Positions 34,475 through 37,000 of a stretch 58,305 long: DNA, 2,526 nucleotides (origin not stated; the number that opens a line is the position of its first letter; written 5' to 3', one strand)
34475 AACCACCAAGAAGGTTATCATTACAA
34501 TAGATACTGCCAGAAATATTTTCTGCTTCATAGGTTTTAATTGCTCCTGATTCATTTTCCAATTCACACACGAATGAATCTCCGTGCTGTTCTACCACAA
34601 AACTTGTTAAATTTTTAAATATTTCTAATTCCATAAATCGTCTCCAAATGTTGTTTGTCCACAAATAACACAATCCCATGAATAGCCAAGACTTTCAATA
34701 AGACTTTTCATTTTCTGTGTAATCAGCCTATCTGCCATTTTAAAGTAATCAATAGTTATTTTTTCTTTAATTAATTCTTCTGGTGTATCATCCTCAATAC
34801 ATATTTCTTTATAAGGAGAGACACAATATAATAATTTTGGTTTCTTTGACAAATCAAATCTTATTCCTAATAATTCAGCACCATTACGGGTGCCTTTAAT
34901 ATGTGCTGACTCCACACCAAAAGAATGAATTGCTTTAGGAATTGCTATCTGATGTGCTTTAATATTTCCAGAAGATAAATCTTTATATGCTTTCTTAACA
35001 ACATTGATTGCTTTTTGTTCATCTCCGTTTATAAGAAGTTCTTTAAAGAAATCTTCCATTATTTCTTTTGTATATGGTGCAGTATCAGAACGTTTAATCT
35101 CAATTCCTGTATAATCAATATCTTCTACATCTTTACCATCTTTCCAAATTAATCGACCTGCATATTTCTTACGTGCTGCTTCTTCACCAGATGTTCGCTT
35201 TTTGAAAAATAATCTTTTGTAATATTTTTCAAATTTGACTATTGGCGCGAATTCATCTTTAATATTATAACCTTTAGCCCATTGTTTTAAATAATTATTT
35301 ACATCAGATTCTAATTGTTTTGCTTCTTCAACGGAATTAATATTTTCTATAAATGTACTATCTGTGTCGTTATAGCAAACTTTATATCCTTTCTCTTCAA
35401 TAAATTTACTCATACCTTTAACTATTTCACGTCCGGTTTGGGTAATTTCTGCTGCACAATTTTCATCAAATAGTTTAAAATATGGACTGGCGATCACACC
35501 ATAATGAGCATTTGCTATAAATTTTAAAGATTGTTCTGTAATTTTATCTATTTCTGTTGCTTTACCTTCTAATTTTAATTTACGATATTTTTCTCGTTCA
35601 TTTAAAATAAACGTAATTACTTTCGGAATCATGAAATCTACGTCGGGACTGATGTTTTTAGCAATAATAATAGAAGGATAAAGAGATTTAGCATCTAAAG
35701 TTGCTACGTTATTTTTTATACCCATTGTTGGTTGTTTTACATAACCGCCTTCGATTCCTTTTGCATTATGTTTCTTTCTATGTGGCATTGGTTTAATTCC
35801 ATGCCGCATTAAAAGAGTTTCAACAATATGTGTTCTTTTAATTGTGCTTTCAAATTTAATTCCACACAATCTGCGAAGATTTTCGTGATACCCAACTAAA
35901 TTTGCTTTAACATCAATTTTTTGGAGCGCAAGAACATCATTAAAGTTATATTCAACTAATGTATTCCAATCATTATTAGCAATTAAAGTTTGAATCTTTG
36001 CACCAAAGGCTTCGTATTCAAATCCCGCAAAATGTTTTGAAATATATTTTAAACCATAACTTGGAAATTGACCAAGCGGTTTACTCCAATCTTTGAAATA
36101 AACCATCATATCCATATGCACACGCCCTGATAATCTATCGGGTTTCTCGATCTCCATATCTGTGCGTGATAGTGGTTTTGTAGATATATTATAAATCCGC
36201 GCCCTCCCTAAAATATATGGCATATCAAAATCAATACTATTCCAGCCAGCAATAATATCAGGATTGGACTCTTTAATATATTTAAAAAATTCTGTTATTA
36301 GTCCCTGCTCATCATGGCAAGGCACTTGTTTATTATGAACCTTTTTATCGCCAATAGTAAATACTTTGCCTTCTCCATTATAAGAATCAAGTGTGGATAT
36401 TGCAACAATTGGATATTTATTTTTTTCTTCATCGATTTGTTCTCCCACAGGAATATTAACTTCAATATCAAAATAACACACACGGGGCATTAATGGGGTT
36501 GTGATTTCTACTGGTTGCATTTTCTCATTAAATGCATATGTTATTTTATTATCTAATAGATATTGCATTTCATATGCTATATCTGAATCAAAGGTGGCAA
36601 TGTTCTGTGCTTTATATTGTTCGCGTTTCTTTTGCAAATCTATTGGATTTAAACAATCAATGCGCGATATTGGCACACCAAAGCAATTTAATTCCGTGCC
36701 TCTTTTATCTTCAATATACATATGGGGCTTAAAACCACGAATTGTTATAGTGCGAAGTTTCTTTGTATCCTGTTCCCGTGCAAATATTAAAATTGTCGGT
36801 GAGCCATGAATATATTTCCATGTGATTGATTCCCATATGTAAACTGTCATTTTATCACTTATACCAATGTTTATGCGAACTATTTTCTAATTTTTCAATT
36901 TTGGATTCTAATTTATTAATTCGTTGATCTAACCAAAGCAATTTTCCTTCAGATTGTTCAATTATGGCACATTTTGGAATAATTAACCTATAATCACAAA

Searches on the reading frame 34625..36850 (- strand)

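Call 59: search_protein_families(library=pfam, proteins=[window:34625-36850:-], max_evalue=0.001)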
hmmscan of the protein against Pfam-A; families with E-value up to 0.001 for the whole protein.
window:34625-36850:- (741 aa): 3 families
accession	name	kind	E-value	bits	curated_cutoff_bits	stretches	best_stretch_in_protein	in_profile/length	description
PF00136.26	DNA_pol_B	-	5.9e-29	101.6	23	2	407-642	119-369/453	DNA polymerase family B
PF03104.25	DNA_pol_B_exo1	-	9.2e-22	78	23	1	121-270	63-242/242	DNA polymerase family B, exonuclease domain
PF10108.15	DNA_pol_B_exo2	-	1.9e-09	38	24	1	148-307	11-164/213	Predicted 3'-5' exonuclease related to the exonuclease domain of PolB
